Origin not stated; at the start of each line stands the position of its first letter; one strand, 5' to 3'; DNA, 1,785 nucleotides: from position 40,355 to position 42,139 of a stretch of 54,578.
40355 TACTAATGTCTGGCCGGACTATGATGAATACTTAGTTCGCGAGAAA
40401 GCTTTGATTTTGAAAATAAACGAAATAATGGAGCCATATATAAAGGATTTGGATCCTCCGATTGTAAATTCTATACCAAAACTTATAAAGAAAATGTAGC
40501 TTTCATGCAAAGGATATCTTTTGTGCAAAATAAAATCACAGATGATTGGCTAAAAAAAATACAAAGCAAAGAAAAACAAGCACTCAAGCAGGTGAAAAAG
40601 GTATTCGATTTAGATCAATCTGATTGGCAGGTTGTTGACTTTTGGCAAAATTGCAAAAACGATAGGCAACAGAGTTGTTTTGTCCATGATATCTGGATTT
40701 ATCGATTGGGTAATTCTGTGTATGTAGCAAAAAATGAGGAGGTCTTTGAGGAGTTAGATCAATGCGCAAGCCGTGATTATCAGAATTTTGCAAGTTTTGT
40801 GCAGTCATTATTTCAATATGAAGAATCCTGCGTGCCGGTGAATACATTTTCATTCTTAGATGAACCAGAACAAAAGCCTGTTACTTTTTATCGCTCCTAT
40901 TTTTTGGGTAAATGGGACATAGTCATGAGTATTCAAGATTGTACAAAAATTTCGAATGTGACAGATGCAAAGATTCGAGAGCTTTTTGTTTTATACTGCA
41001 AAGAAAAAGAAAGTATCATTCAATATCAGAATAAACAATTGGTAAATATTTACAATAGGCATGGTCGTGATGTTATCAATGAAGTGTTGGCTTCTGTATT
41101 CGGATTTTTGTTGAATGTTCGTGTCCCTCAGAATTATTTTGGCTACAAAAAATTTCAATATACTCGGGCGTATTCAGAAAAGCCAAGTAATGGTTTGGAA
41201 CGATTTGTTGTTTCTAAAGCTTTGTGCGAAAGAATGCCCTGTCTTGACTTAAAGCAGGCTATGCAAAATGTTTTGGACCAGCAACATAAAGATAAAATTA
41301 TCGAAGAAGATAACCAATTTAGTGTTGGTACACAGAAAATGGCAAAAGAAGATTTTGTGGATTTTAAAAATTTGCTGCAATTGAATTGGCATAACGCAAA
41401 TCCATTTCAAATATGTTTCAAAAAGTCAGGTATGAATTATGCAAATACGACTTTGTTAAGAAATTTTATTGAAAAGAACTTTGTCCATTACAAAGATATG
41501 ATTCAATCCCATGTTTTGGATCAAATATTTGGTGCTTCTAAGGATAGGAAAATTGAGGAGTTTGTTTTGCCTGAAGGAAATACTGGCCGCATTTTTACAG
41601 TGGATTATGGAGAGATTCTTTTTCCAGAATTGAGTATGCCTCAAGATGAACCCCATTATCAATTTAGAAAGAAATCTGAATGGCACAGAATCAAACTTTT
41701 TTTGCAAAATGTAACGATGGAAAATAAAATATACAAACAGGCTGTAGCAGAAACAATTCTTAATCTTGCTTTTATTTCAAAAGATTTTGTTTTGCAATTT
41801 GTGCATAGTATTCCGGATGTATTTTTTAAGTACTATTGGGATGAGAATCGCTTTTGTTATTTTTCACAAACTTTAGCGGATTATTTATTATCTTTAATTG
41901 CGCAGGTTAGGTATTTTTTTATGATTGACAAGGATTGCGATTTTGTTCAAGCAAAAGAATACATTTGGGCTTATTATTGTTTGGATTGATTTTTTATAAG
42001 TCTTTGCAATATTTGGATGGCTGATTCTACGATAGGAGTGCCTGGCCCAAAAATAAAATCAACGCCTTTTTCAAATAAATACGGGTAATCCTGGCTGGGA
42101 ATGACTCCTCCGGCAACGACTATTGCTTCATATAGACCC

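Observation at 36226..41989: Compact three-gene operon of unknown function next to the origin: PilX-N-anchored 717-aa protein, HAD/PEPCK-like fusion, 494-aa orphan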

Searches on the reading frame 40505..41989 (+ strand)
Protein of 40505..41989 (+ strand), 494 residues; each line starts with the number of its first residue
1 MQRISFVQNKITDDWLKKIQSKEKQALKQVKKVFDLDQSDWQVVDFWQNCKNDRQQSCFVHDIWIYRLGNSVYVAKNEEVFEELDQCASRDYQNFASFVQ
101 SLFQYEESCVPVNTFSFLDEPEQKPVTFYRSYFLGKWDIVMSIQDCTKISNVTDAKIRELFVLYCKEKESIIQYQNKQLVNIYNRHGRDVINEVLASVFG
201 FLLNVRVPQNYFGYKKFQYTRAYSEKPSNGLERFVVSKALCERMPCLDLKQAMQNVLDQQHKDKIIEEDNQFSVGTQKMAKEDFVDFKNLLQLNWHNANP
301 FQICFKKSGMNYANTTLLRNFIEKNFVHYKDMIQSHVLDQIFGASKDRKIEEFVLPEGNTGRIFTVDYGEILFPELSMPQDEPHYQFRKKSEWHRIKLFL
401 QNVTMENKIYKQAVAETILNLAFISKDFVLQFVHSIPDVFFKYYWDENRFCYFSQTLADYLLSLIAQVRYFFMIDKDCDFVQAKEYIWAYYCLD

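Call 5: search_protein_families(library=pfam, proteins=[window:40505-41989:+], max_evalue=1)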
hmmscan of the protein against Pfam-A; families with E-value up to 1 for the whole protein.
window:40505-41989:+ (494 aa): 1 family
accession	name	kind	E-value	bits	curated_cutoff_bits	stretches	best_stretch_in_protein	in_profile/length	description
PF12314.13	IMCp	-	0.013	16.3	21.1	1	103-171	16-82/94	Inner membrane complex protein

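Call 6: search_protein_families(library=ncbifam, proteins=[window:40505-41989:+], max_evalue=1)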
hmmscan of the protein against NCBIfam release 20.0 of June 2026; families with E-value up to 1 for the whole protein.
window:40505-41989:+ (494 aa): 1 family
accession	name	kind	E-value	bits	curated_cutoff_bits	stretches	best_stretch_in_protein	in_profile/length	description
TIGR02173.1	cyt_kin_arch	equivalog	0.099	12.6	102.1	1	2-55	105-158/169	(d)CMP kinase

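Call 17: search_solved_structures(query=window:40505-41989:+, show_alignments=2, max_evalue=10)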
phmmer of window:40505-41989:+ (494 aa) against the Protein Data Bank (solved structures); distinct sequences matched with E-value up to 10: 7.
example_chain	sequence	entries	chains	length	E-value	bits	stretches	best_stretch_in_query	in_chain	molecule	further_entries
4pqt_A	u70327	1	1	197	1.6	10.6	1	267-309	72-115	AMSH-like protease sst2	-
4nql_A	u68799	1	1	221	2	10.3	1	267-309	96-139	AMSH-like protease sst2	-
4msm_A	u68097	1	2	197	2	10.3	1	266-308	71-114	AMSH-like protease sst2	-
4zd4_A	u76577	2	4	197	2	10.3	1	267-308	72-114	AMSH-like protease sst2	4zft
4zd5_A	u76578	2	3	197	2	10.3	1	267-308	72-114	AMSH-like protease sst2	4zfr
4jxe_A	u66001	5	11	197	2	10.3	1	267-308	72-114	AMSH-like protease sst2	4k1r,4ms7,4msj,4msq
7lm3_A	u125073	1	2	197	2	10.3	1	267-308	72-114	AMSH-like protease sst2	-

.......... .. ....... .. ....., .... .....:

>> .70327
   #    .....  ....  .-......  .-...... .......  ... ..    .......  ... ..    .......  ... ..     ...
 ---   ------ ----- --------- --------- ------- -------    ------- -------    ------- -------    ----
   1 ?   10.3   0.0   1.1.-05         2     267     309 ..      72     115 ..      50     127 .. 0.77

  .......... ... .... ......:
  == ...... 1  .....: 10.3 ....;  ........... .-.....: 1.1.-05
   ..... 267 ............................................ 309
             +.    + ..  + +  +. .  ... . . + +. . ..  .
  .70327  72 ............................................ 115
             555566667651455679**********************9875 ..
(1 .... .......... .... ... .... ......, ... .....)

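Call 19: find_homologous_proteins(query=window:40505-41989:+, max_evalue=0.001)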
Query window:40505-41989:+ (494 aa): 45 proteins with E <= 0.001 among 3725 candidates.
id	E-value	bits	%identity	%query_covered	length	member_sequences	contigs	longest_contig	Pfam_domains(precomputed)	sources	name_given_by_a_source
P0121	0.0e+0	1136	100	100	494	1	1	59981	-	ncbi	-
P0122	3.3e-80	288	35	92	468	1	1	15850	-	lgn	-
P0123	9.0e-69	251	34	89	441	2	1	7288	-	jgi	-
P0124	1.1e-68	250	33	92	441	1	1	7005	-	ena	-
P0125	4.0e-68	248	33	90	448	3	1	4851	-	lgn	-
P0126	1.5e-67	247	33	89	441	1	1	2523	-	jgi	-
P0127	4.5e-67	245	31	91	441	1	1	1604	-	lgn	-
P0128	5.5e-67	245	33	88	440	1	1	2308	-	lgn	-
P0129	9.8e-67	244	32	92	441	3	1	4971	-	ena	-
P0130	1.0e-66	244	32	88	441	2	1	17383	-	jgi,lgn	jgi:hypothetical protein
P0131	1.1e-66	244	32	88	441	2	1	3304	-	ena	-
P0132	2.9e-66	242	32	88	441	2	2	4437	-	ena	-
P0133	9.1e-66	241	31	91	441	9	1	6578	-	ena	-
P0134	1.2e-65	240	32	88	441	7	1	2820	-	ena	-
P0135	1.8e-65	240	32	90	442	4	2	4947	-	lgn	-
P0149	2.0e-63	233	33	90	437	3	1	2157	-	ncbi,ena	-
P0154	6.0e-62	228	32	88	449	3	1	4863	-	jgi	jgi:hypothetical protein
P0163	6.5e-57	211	32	92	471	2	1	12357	-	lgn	-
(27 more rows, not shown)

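Call 28: predict_structure(alignment_id=A1)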
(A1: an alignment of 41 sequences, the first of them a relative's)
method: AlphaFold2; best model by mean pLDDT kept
length: 494 residues; sequences in the alignment: 41
mean_pLDDT: 87.1   pTM: 0.84
mean pLDDT of the five models: 87.1, 86.4, 83.2, 82.5, 82.4
residues with pLDDT >= 90: 288; 70-90: 154; 50-70: 41; < 50: 11
segments of 3 or more residues with pLDDT < 50: 49-59
pLDDT, mean of each block of 10 residues (from residue 1): 79 93 97 93 72 43 86 89 75 94 86 81 85 97 96 97 90 86 77 95 96 89 79 92 87 92 83 61 82 76 66 85 95 94 81 93 86 88 94 95 93 96 97 95 75 95 97 95 97 94
secondary structure, 60 per line:
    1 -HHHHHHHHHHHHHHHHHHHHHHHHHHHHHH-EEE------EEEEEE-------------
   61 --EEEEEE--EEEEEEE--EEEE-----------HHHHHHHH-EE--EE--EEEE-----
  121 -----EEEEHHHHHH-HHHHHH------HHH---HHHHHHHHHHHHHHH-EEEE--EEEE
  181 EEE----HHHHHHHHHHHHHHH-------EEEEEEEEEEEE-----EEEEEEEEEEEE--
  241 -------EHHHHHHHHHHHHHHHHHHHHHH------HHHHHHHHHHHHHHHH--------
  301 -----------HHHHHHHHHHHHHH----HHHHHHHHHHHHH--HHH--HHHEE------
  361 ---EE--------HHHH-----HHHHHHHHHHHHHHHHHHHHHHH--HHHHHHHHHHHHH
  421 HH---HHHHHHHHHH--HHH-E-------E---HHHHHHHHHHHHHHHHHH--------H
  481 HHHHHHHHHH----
elements in order: H2-31 E33-35 E42-47 E63-68 E71-77 E80-83 H95-102 E112-115 E126-129 H130-135 H137-142 H155-169 E171-174 E177-183 H188-202 E210-221 E227-238 H249-270 H277-292 H312-325 H330-342 H374-377 H383-405 H408-422 H426-435 H454-471 H480-490
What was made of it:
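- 40505..41989 (+): Gene 3, 494 aa. A member of an unnamed family predicted to have a protein-kinase-like fold. It is the constant partner of gene 2. AF2 pLDDT 87.1, pTM 0.84 (call 28).
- On Protein-kinase-like fold (CtkA/HipA/PI3K-like) for gene 3: The model has pLDDT 87 (call 28).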

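Call 30: fold_search(model_id=the predicted structure, library=pdb)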
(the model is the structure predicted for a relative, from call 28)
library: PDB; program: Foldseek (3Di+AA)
matches with E <= 10: 391; with E <= 0.001: 0
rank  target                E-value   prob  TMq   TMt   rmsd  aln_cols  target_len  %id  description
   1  3akl_A                2.3e-02  0.99  0.30  0.48   8.6       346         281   11  Crystal structure of A Helicobacter pylori proinflammatory kinase CtkA (released 2010-12-01)
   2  3akk_A                2.3e-02  0.98  0.28  0.43   9.9       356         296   10  Crystal structure of A Helicobacter pylori proinflammatory kinase CtkA (released 2010-12-01)
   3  3akk_C                3.1e-02  0.98  0.29  0.47   9.2       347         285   10  Crystal structure of A Helicobacter pylori proinflammatory kinase CtkA (released 2010-12-01)
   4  3akl_C                6.4e-02  0.97  0.30  0.49   8.1       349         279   13  Crystal structure of A Helicobacter pylori proinflammatory kinase CtkA (released 2010-12-01)
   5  4ocu                  1.0e-01  0.15  0.13  0.17  25.1       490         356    8  N-acetylhexosamine 1-phosphate kinase_ATCC15697 in complex with GlcNAc (released 2014-05-14)
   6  9gfz_B                2.4e-01  0.16  0.14  0.23  19.8       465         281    8  Crystal structure of Medicago Truncatula LYK3 kinase domain D459N (released 2024-11-27)
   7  5h64_A                2.9e-01  0.44  0.22  0.07  13.9       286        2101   14  Cryo-EM structure of mTORC1 (released 2017-01-25)
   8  6ef6                  3.1e-01  0.11  0.14  0.18  21.3       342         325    9  Structure of the microcompartment-associated aminopropanol kinase (released 2018-10-17)
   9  4wh1                  3.1e-01  0.08  0.13  0.16  23.9       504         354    8  N-Acetylhexosamine 1-kinase (ligand free) (released 2015-02-11)
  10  4wh3                  3.7e-01  0.11  0.14  0.19  24.4       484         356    8  N-acetylhexosamine 1-kinase in complex with ATP (released 2015-02-18)
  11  4db8_A                4.5e-01  0.09  0.11  0.17  17.3       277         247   11  Designed Armadillo-repeat Protein (released 2012-05-16)
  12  7pw9_A                5.2e-01  0.20  0.24  0.08  13.8       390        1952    9  Human SMG1-9 kinase complex bound to AMPPNP (released 2021-12-01)
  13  4ocj                  5.8e-01  0.11  0.15  0.20  24.8       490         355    7  N-acetylhexosamine 1-phosphate kinase in complex with GlcNAc (released 2014-05-14)
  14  7t4k_B                8.5e-01  0.11  0.23  0.27  17.9       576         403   10  Structure of dimeric phosphorylated Pediculus humanus (Ph) PINK1 with kinked alpha-C helix in chain B (released 2022-01-12)
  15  4db8_B                8.5e-01  0.06  0.09  0.13  18.3       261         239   10  Designed Armadillo-repeat Protein (released 2012-05-16)
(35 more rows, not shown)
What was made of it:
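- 40505..41989 (+): Weaker matches further down include NahK, LYK3, mTOR, SMG1, PINK1 and ATM (call 30).
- On Protein-kinase-like fold (CtkA/HipA/PI3K-like) for gene 3: Other kinases rank below (call 30).
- Foldseek matches for gene 3 include N-acetylhexosamine kinase and aminopropanol kinase (call 30). The best fold match is a protein kinase, CtkA (call 30). The best structural match, CtkA, is an atypical bacterial Ser/Thr kinase (call 30).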

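Call 32: search_protein_families(library=padloc, proteins=[window:40505-41989:+], max_evalue=1)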
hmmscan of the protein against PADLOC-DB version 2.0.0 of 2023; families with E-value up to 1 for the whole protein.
window:40505-41989:+ (494 aa): 0 families

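Call 33: search_protein_families(library=pfam, alignment_id=A1, max_evalue=1)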
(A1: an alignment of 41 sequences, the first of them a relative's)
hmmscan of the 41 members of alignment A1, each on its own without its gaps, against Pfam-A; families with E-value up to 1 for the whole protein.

A. member 1, P0121 (494 aa): 1 family
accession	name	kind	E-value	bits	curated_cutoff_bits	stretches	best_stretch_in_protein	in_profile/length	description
PF12314.13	IMCp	-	0.013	16.3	21.1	1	103-171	16-82/94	Inner membrane complex protein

B. families by the number of members that match (of 41 scanned): 9 families
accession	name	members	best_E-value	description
PF14084.11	DUF4264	34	5.4e-05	Protein of unknown function (DUF4264)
PF24941.1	DUF7757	2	0.15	Domain of unknown function (DUF7757)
PF12314.13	IMCp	1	0.013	Inner membrane complex protein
PF08512.18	Rttp106-like_middle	1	0.064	Histone chaperone Rttp106-like, middle domain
PF20613.4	HipA_2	1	0.1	HipA-like kinase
PF13542.12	HTH_Tnp_ISL3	1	0.23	Helix-turn-helix domain of transposase family ISL3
PF01396.24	Zn_ribbon_Top1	1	0.28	Topoisomerase DNA binding C4 zinc finger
PF25542.1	zf-CCCH_12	1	0.56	CCCH zinc finger domain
PF23800.1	DUF7176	1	0.83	Family of unknown function (DUF7176)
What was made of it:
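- One family member gave a weak HipA_2 hit at E 0.1 (call 33).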

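Call 34: search_solved_structures(query=A1, max_evalue=10, show_alignments=3)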
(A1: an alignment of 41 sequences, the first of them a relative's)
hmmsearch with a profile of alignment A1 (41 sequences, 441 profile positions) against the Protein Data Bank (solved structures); distinct sequences matched with E-value up to 10: 3.
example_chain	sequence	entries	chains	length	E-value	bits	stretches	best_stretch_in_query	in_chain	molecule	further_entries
3r2p_A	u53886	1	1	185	0.15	14.1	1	164-270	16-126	Apolipoprotein A-I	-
3k2s_A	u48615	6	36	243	0.3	13.1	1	164-270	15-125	Apolipoprotein A-I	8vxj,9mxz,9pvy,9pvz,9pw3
2lem_A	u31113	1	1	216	0.57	12.2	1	164-287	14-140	Apolipoprotein A-I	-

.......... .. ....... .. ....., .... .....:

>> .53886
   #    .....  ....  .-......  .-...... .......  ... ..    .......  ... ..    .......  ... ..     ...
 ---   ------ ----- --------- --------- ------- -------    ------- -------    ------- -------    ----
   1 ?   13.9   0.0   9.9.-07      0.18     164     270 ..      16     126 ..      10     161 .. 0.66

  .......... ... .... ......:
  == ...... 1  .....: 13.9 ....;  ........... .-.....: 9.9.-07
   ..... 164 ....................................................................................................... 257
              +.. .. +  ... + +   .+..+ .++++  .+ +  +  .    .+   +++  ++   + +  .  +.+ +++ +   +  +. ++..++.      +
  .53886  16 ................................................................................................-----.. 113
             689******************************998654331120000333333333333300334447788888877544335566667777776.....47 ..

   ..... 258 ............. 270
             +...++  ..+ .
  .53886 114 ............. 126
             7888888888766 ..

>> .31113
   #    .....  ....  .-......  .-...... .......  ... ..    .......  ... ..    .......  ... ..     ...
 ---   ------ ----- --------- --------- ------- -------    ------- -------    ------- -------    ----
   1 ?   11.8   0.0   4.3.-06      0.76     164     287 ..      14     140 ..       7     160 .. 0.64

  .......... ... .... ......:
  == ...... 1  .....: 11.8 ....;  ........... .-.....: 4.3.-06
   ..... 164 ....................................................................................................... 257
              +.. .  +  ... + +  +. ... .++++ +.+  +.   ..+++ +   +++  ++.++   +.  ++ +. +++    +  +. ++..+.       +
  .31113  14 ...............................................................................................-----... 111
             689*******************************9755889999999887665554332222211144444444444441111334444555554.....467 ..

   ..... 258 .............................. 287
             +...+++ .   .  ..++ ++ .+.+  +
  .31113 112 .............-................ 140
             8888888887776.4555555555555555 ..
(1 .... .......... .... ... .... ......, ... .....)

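Call 37: find_related_loci(query=A1, collection=genome_contigs, flank=10000)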
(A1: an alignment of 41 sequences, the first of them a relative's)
Query A1 (494 aa) in genome_contigs; peptide patterns used: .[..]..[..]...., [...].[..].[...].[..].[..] (x = any residue, [..] = any of these).
109 stretches matched a pattern; 8 encode a relative of the query (tblastn E <= 1e-3); 8 distinct loci.
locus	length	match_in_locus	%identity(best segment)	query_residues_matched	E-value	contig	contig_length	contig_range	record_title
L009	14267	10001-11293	32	20-467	1e-71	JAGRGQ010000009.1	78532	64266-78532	MAG: Gammaproteobacteria bacterium isolate HKST-UBA179 NODE_9_length_78532_cov_14.226091, whole genome shotgun sequence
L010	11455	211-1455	31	27-461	8e-69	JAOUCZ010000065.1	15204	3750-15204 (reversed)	MAG: Lysobacterales bacterium isolate 24_Oct_SF_Bin7 24_Oct_SF_Bin7_scaffold_682_c1, whole genome shotgun sequence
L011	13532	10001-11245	33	27-461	9e-69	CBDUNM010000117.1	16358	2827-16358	MAG TPA_asm: uncultured Chromatiales bacterium isolate SRR22808130_binner13_Refined_37 genome assembly, contig: ERZ25043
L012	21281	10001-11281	31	15-461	1e-66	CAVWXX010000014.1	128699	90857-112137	MAG: uncultured Gammaproteobacteria bacterium isolate MFD03804.bin.1.241 genome assembly, contig: contig_4099, whole gen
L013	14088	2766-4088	29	23-479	1e-66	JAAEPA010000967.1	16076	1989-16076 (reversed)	MAG: Gammaproteobacteria bacterium isolate Cca_21 CcaG_CONTIG4292808, whole genome shotgun sequence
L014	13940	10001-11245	31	27-461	2e-65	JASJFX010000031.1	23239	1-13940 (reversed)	MAG: Lysobacterales bacterium isolate ChSd.bin.45 ChesSed_k141_767740, whole genome shotgun sequence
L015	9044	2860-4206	30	3-469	2e-65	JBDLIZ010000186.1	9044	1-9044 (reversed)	MAG: Pseudomonadota bacterium isolate MAG064 MAG064_186, whole genome shotgun sequence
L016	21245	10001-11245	31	27-461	3e-65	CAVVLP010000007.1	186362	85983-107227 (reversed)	MAG: uncultured Gammaproteobacteria bacterium isolate MFD03551.bin.1.67 genome assembly, contig: contig_31191, whole gen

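Call 65: search_protein_families(library=pfam, proteins=[L013:2679-4130:+, L015:2779-4278:+, P0163, P0122, P0149, P0125, P0154], max_evalue=10)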
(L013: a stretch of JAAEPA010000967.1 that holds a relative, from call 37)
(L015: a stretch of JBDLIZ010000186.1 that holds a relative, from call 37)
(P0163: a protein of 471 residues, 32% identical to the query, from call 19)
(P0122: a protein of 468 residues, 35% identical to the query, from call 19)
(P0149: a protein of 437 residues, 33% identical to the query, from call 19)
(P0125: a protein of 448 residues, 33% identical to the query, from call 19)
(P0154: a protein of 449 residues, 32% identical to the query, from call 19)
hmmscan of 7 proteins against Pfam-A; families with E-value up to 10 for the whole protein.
L013:2679-4130:+ (483 aa): 0 families

L015:2779-4278:+ (499 aa): 1 family
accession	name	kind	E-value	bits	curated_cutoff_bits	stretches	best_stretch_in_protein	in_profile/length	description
PF13664.11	DUF4149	-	0.074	13.7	24.6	1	409-449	4-43/102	Domain of unknown function (DUF4149)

P0163 (471 aa): 1 family
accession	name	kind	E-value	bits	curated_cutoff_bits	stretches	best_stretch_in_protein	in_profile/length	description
PF13542.12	HTH_Tnp_ISL3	-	0.23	11.4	27.4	1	15-37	23-44/51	Helix-turn-helix domain of transposase family ISL3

P0122 (468 aa): 0 families

P0149 (437 aa): 1 family
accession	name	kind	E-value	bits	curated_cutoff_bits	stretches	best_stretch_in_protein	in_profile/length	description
PF14084.11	DUF4264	-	0.12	12.5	27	1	232-255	19-42/52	Protein of unknown function (DUF4264)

P0125 (448 aa): 0 families

P0154 (449 aa): 2 families
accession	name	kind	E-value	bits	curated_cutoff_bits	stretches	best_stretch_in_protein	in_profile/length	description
PF14084.11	DUF4264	-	0.00094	19.2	27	1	234-268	9-43/52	Protein of unknown function (DUF4264)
PF25542.1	zf-CCCH_12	-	0.56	10.4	27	1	411-424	13-26/30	CCCH zinc finger domain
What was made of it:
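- Tried and rejected: Pfam on 51 members (calls 33, 65);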

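Call 84: search_solved_structures(query=A3, max_evalue=10, show_alignments=0)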
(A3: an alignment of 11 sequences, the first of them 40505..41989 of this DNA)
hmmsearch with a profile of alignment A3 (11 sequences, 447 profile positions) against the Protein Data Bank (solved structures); distinct sequences matched with E-value up to 10: 0.
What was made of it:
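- On Protein-kinase-like fold (CtkA/HipA/PI3K-like) for gene 3: PDB profile searches were empty (calls 34, 84).
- Tried and rejected: PDB phmmer and two profile searches, which gave only spurious ApoA-I or AMSH hits, or nothing (calls 17, 34, 84);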

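Call 85: find_related_loci(query=A3, collection=metagenome_contigs, flank=8000)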
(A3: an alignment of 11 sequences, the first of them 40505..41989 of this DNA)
Query A3 (494 aa) in metagenome_contigs; peptide patterns used: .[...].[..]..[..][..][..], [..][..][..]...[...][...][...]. (x = any residue, [..] = any of these).
186 stretches matched a pattern; 28 encode a relative of the query (tblastn E <= 1e-3); 28 distinct loci.
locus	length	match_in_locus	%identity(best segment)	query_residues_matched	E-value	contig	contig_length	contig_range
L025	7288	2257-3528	34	27-467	5e-74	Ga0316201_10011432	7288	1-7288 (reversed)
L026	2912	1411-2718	32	15-467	1e-72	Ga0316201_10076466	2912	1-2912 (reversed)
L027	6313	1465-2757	32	20-467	1e-71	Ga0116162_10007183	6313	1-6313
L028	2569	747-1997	32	27-463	3e-71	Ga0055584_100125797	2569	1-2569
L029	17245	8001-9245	32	27-461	4e-70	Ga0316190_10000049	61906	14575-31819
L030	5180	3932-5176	31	16-445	3e-69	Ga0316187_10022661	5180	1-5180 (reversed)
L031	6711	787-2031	32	27-461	2e-68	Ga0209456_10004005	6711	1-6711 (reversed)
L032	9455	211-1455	31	27-461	1e-68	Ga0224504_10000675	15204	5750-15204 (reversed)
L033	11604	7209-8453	32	27-461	3e-67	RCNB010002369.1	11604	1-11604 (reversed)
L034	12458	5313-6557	32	27-461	4e-67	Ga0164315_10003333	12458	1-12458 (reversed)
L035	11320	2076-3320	32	27-461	2e-66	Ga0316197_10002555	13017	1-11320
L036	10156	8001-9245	31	27-461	3e-65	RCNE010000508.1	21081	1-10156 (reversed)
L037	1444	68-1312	32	27-461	5e-69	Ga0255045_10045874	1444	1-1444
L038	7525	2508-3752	32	27-461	8e-65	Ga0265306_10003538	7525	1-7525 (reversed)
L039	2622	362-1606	32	27-461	8e-66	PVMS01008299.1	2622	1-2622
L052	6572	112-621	31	294-464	4e-24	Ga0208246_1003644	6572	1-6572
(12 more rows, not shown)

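Call 86: find_related_loci(query=A3, collection=viral_contigs, flank=5000)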
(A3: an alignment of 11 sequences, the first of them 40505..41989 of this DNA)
Query A3 (494 aa) in viral_contigs; peptide patterns used: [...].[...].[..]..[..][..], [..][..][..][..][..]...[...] (x = any residue, [..] = any of these).
25 stretches matched a pattern, but none encodes a relative of the query by tblastn (E <= 1e-3).
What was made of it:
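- On HipBA-type toxin-antitoxin / known defence systems: The family is absent from viral contigs (call 86).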
